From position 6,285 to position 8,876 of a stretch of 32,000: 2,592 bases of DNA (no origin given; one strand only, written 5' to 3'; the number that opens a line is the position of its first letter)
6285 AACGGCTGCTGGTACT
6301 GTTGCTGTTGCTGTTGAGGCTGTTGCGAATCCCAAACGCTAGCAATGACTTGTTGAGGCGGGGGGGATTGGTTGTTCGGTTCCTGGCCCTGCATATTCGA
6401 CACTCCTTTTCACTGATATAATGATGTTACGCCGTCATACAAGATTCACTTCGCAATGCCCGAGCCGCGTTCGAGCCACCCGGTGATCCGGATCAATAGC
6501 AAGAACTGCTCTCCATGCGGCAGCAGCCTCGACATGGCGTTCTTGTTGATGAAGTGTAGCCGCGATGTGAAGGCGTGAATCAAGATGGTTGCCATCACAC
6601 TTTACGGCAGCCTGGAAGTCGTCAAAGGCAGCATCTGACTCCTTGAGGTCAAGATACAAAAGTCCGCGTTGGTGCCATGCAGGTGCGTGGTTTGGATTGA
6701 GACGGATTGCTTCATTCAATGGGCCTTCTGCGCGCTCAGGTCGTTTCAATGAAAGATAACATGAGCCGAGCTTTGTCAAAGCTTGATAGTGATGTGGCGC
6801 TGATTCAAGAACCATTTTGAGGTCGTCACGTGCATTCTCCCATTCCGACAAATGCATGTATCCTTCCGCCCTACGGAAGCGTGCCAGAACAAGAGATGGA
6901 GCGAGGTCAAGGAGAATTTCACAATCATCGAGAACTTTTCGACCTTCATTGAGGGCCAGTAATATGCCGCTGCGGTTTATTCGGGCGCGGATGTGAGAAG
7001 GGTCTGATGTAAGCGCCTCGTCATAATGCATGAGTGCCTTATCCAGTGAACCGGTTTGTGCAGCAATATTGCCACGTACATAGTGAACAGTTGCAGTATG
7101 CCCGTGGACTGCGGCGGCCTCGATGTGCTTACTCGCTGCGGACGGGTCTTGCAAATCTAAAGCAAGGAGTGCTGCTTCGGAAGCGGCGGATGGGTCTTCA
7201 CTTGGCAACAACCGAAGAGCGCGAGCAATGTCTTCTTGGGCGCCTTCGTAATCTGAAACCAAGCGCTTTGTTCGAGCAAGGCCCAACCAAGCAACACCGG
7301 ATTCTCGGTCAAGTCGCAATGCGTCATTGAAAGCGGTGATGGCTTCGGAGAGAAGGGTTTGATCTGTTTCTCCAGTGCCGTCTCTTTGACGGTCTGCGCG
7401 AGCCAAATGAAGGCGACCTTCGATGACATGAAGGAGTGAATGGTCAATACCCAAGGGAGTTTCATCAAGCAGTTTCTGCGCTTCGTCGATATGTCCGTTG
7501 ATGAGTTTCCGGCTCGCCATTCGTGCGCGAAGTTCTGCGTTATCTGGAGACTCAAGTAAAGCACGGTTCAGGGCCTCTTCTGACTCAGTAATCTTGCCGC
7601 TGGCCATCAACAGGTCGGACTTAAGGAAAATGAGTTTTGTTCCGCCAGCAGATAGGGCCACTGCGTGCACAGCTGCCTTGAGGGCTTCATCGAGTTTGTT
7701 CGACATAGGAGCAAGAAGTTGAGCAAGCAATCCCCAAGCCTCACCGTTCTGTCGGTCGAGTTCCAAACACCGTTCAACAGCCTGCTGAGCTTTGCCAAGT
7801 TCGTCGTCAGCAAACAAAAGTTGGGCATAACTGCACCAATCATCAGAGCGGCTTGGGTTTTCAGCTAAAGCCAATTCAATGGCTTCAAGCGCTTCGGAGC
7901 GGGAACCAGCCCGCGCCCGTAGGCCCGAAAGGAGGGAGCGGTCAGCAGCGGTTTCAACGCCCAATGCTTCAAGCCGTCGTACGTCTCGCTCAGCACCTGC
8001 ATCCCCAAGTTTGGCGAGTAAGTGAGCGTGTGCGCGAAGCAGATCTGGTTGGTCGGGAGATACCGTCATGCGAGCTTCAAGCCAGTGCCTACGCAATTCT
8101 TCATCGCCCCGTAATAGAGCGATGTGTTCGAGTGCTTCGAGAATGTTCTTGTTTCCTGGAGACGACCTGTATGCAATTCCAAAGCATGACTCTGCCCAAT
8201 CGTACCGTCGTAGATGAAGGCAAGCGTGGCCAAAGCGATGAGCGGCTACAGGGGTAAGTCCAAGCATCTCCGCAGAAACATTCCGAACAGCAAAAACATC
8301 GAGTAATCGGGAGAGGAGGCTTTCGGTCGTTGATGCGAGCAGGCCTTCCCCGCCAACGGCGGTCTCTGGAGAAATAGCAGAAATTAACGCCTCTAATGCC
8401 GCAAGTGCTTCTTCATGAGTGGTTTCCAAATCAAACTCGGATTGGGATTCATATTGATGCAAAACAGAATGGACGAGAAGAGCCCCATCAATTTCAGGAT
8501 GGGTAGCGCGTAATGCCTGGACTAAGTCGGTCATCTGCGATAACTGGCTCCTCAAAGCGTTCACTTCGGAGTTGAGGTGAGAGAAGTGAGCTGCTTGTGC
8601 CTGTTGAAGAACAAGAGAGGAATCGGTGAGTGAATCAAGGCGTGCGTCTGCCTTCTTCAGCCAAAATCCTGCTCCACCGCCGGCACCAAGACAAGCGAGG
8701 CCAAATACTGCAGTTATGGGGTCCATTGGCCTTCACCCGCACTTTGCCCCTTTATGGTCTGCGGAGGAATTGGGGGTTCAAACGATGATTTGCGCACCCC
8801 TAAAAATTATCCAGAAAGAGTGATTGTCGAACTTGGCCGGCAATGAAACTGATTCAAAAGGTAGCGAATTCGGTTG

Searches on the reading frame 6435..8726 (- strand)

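Call 67: search_protein_families(library=pfam, proteins=[window:6435-8726:-], max_evalue=0.00001)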
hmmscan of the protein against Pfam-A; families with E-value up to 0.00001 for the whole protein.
window:6435-8726:- (763 aa): 15 families
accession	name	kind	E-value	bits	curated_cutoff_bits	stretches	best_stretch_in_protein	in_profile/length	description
PF00515.34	TPR_1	-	5.4e-34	115.1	27.8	0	648-680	2-34/34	Tetratricopeptide repeat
PF07719.23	TPR_2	-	7.6e-32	107.2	27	0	681-714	1-34/34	Tetratricopeptide repeat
PF13431.12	TPR_17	-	2.3e-24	84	24.4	0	671-700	3-32/34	Tetratricopeptide repeat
PF14559.12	TPR_19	-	3.4e-24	85.4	25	0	373-425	1-53/68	Tetratricopeptide repeat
PF13181.12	TPR_8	-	1.6e-22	78.1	25.7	0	681-712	1-32/34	Tetratricopeptide repeat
PF13428.12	TPR_14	-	1.9e-21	74.8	23.5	0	300-337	7-44/44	Tetratricopeptide repeat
PF13432.12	TPR_16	-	1.7e-20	73.5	32.7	1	518-577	3-63/65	Tetratricopeptide repeat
PF23914.1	TPR_CcmH_CycH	-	3.9e-16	59.7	42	0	265-335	55-128/158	Cytochrome c-type biogenesis protein H TPR domain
PF13414.12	TPR_11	-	1.6e-14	53.7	26.8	0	552-583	1-32/42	TPR repeat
PF13371.12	TPR_9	-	1.2e-13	51.3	35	0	654-709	2-57/73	Tetratricopeptide repeat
PF12895.13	ANAPC3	-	6.2e-12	46.1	27.2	0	278-351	7-78/82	Anaphase-promoting complex, cyclosome, subunit 3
PF13424.12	TPR_12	-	2.7e-11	43.9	30.1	0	618-676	8-74/77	Tetratricopeptide repeat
PF13174.12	TPR_6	-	1e-08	35.7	26.3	0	648-680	1-33/33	Tetratricopeptide repeat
PF24575.1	TPR_Slam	-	2.7e-08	34.6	35.2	0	722-757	54-89/104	Surface lipoprotein assembly modifier, N-terminal TPR repeats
PF25062.1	ARM_TT21_N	-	8.7e-07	29.3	40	0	278-395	80-200/222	Tetratricopeptide repeat protein 21 N-terminal ARM repeat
